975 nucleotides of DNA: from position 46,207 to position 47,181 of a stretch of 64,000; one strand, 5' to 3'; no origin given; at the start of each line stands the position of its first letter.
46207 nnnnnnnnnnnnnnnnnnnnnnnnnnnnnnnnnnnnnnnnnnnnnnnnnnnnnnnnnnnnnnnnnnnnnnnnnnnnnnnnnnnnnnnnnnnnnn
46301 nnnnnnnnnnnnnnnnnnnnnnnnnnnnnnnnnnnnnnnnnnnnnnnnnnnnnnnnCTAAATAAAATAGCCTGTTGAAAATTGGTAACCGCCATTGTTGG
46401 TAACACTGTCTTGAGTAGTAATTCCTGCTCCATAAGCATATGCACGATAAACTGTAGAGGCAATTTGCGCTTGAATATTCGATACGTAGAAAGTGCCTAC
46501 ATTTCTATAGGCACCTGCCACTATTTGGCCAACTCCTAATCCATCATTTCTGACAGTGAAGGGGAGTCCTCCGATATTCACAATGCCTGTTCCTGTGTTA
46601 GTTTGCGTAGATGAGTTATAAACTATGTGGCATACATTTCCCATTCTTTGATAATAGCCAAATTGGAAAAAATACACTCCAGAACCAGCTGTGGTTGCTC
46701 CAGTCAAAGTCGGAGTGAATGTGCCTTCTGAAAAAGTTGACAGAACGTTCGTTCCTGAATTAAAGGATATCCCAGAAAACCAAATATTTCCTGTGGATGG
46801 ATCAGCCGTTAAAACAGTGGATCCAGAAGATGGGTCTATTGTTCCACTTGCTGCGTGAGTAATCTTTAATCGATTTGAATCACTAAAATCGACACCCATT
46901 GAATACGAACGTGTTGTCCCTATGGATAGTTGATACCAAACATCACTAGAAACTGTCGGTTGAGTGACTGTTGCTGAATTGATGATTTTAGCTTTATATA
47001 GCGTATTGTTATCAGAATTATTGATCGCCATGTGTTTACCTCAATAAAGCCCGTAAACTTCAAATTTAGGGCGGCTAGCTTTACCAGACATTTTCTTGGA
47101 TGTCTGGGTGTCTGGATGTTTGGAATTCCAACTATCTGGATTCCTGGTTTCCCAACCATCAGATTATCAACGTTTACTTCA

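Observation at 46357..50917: Five consecutive fibre-module genes share an N-terminal MAxxNS(I/V)N motif; three are tandem glycine-rich paralogs with conserved ends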

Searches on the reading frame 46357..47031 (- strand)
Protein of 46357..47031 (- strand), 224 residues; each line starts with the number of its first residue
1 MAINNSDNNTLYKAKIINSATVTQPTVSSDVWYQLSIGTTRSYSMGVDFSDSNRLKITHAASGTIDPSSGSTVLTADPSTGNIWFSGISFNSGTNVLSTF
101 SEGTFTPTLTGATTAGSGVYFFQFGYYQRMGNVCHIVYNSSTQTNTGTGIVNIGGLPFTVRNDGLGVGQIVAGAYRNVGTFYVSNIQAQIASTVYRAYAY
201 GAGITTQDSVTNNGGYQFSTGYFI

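Call 3: search_protein_families(library=pfam, proteins=[window:46357-47031:-], max_evalue=0.1)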
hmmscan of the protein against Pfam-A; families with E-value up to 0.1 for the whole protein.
window:46357-47031:- (224 aa): 0 families

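Call 4: search_protein_families(library=phrogs, proteins=[window:46357-47031:-], max_evalue=0.01)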
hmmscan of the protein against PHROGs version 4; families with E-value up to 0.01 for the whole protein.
window:46357-47031:- (224 aa): 0 families

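Call 10: search_protein_families(library=ncbifam, proteins=[window:46357-47031:-], max_evalue=0.1)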
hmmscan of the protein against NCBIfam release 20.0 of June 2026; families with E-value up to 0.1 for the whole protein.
window:46357-47031:- (224 aa): 0 families

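Call 48: search_solved_structures(query=window:46357-47031:-, max_evalue=10, show_alignments=1)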
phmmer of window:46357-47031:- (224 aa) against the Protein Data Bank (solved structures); distinct sequences matched with E-value up to 10: 19.
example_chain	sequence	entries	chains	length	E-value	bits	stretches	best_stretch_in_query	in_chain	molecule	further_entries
7zfd_H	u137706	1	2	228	0.042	17.1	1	54-109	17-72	Omi-25 heavy chain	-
6rlo_A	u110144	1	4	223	0.12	15.6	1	53-110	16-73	AT1412dm Fab Fragment (Heavy Chain)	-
9z3q_B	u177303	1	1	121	0.13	15.5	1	53-111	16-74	MLKH10 Heavy chain FV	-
6rlm_A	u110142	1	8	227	0.15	15.3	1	53-110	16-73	AT1412dm Fab (Heavy Chain)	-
9qqf_H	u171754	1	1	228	0.23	14.7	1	53-110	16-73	WIM8E5 Fab Heavy Chain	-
7xic_E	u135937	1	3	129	0.24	14.6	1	53-110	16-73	heavy chain of STS165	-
8f0g_X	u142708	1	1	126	0.3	14.3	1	53-110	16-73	Antibody 1C3 Fab Heavy Chain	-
7f3q_H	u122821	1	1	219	0.31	14.3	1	53-109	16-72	Heavy chain of A34-2 Fab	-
8f0h_B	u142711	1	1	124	0.31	14.3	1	53-110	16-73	Antibody Fab 1H2 heavy chain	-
5kg9_H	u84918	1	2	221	0.38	14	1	53-109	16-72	Antibody RE505-22 Fab heavy chain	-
6glw_C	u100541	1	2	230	0.39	13.9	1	53-110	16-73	Fab 1D11 - Heavy chain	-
7uvf_H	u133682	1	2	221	0.62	13.3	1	4-161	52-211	Immunoglobulin heavy chain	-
8fja_E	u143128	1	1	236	0.71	13.1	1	53-110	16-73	REGN6972 Fab heavy chain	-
7uvo_A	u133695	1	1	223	0.81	12.9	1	74-107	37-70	RUPA-38 Fab heavy chain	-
7e9n_P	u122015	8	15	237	0.9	12.8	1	53-110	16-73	Heavy chain of 35B5 Fab | Light chain of 35B5 Fab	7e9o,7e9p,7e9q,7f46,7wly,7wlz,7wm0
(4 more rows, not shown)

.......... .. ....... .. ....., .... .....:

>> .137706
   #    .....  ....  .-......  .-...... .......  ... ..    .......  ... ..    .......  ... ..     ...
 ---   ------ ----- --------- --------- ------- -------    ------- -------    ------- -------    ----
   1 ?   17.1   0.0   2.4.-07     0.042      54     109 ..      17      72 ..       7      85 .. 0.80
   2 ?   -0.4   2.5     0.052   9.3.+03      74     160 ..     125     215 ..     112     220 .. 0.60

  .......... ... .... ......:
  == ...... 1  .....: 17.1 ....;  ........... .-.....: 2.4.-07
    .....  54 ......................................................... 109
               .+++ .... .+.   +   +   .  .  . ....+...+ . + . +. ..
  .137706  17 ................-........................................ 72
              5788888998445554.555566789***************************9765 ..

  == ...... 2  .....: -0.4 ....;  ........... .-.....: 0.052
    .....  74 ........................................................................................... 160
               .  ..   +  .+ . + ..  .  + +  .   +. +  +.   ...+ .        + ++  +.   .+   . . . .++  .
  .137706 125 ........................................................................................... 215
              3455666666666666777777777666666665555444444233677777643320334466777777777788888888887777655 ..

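Call 55: find_homologous_proteins(query=window:46357-47031:-, max_evalue=0.001)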
Query window:46357-47031:- (224 aa): 7 proteins with E <= 0.001 among 539 candidates.
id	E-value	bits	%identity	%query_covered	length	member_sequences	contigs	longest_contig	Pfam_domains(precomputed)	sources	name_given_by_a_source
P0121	6.9e-127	440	91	100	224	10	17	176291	-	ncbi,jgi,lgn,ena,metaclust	jgi:hypothetical protein|metaclust:\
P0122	3.1e-110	385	83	100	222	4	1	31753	-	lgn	-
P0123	2.4e-24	105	45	65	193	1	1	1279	-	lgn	-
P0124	1.0e-6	47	45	34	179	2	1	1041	-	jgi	jgi:hypothetical protein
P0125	1.8e-6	46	48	30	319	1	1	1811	-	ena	-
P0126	2.5e-6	46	45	37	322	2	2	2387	-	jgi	jgi:hypothetical protein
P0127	4.1e-4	38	39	43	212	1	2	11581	-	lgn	-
